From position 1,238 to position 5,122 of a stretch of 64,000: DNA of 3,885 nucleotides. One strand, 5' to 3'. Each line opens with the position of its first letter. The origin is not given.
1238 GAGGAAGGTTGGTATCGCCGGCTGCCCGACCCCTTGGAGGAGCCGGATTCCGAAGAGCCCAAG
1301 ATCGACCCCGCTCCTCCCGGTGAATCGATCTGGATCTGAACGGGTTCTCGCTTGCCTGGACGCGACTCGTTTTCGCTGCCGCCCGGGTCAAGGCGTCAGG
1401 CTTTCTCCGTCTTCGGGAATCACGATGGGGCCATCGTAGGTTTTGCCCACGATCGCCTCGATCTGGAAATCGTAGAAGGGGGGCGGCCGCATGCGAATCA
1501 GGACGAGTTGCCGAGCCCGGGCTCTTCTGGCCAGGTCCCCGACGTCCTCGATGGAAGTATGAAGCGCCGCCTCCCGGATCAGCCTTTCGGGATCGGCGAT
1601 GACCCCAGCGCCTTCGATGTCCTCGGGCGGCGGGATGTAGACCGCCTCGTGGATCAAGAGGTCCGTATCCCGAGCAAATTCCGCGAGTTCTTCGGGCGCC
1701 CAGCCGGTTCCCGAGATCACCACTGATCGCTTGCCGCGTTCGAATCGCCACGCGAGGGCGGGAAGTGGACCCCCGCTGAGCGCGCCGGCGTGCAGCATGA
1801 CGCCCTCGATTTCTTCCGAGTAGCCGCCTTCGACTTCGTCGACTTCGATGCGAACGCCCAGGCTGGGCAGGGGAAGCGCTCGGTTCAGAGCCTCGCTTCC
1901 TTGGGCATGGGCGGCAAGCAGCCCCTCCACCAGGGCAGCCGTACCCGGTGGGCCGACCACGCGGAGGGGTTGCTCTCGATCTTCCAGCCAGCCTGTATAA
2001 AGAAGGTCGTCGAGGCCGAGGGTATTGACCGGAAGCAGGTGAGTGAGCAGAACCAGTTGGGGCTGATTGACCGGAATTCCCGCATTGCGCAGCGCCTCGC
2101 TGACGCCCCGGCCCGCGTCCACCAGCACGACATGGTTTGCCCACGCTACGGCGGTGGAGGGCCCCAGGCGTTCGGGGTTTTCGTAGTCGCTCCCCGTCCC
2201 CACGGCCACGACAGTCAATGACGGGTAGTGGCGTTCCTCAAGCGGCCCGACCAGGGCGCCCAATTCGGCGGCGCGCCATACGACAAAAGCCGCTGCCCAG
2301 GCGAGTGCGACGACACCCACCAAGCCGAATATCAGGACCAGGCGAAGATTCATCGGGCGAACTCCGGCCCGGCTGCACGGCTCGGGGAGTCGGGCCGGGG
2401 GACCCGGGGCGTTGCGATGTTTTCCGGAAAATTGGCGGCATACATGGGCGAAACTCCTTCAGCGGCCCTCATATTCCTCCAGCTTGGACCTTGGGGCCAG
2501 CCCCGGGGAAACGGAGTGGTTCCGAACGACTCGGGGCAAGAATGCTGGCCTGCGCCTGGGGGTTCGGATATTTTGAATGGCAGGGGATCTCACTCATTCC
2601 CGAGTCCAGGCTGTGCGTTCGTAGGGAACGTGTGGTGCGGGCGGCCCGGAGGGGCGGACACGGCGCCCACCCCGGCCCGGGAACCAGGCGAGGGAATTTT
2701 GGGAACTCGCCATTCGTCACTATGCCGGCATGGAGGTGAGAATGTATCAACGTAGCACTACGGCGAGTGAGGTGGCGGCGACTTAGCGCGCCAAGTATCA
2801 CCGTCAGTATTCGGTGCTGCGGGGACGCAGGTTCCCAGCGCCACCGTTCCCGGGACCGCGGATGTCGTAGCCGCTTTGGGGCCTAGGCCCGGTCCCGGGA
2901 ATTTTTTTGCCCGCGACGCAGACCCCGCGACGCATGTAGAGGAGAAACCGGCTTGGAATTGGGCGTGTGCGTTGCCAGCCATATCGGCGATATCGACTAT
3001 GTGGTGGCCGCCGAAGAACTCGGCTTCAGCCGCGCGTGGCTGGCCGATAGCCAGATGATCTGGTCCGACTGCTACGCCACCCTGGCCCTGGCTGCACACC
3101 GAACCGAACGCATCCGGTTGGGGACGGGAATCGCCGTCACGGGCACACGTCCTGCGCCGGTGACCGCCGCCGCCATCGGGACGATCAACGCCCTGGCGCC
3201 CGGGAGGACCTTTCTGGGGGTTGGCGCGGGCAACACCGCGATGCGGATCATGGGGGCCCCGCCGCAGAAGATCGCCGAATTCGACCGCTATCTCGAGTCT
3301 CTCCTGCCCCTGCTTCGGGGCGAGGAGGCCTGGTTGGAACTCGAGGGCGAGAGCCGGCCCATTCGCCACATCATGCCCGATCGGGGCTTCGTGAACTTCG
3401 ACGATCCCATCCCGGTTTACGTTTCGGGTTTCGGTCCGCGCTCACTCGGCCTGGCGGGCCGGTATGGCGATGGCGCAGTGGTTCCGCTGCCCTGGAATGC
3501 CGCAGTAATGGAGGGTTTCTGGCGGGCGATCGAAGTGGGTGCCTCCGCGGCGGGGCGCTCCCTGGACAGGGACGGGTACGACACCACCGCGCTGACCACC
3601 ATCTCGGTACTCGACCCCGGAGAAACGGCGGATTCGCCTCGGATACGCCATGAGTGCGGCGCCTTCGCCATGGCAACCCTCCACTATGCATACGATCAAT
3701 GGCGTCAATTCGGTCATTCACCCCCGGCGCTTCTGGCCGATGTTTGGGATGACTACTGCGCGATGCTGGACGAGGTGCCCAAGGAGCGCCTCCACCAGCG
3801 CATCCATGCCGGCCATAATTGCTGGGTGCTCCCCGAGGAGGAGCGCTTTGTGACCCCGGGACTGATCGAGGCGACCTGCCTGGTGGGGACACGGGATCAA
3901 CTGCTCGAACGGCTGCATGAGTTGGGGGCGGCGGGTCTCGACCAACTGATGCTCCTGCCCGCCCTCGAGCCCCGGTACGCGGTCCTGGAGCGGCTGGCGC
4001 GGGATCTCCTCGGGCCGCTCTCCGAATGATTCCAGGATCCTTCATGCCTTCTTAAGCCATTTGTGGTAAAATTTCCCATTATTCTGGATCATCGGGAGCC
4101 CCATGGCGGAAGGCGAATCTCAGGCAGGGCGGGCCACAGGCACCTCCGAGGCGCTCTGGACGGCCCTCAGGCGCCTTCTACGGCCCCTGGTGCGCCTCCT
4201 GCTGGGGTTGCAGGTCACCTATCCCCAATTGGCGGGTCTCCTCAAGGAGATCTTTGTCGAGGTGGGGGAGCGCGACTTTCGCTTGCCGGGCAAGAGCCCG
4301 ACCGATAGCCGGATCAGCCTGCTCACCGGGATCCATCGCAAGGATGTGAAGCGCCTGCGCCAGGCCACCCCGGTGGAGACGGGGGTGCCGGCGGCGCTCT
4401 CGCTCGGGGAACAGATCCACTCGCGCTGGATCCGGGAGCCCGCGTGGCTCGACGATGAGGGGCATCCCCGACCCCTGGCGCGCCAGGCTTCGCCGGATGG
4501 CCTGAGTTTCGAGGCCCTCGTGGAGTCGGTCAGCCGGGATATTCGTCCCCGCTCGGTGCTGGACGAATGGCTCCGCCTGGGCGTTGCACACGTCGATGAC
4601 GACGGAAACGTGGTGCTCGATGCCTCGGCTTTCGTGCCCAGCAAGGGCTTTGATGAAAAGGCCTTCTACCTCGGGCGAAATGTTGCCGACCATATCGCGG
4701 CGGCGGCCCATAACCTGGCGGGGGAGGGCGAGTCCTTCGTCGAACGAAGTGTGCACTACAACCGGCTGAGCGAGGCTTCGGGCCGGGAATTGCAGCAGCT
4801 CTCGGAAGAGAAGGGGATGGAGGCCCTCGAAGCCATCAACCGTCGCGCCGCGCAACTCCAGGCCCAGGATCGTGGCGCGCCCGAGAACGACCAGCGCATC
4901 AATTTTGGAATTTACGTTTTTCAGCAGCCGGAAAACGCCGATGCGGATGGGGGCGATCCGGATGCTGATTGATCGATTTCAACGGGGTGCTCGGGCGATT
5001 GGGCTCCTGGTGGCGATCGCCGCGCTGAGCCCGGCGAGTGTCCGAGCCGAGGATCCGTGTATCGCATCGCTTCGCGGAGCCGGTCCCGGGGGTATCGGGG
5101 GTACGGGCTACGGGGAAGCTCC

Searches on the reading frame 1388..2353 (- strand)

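Call 54: search_protein_families(library=pfam, proteins=[window:1388-2353:-], max_evalue=0.001)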
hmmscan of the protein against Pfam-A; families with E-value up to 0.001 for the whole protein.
window:1388-2353:- (321 aa): 1 family
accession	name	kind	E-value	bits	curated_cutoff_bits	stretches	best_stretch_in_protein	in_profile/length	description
PF12706.13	Lactamase_B_2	-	8.3e-09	35.8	27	1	76-286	3-198/200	Beta-lactamase superfamily domain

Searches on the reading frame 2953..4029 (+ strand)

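Call 54: search_protein_families(library=pfam, proteins=[window:2953-4029:+], max_evalue=0.001)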
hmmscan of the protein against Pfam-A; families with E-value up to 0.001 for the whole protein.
window:2953-4029:+ (358 aa): 1 family
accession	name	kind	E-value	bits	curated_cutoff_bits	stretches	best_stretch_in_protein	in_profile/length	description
PF00296.26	Bac_luciferase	-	4.6e-40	138.3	27.9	1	15-330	27-313/314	Luciferase-like monooxygenase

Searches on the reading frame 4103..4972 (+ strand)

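Call 54: search_protein_families(library=pfam, proteins=[window:4103-4972:+], max_evalue=0.001)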
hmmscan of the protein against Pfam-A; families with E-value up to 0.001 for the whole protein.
window:4103-4972:+ (289 aa): 1 family
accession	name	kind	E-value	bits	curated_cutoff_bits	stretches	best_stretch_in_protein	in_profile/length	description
PF20112.4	DUF6502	-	1.4e-37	129.5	27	1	17-280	3-268/268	Family of unknown function (DUF6502)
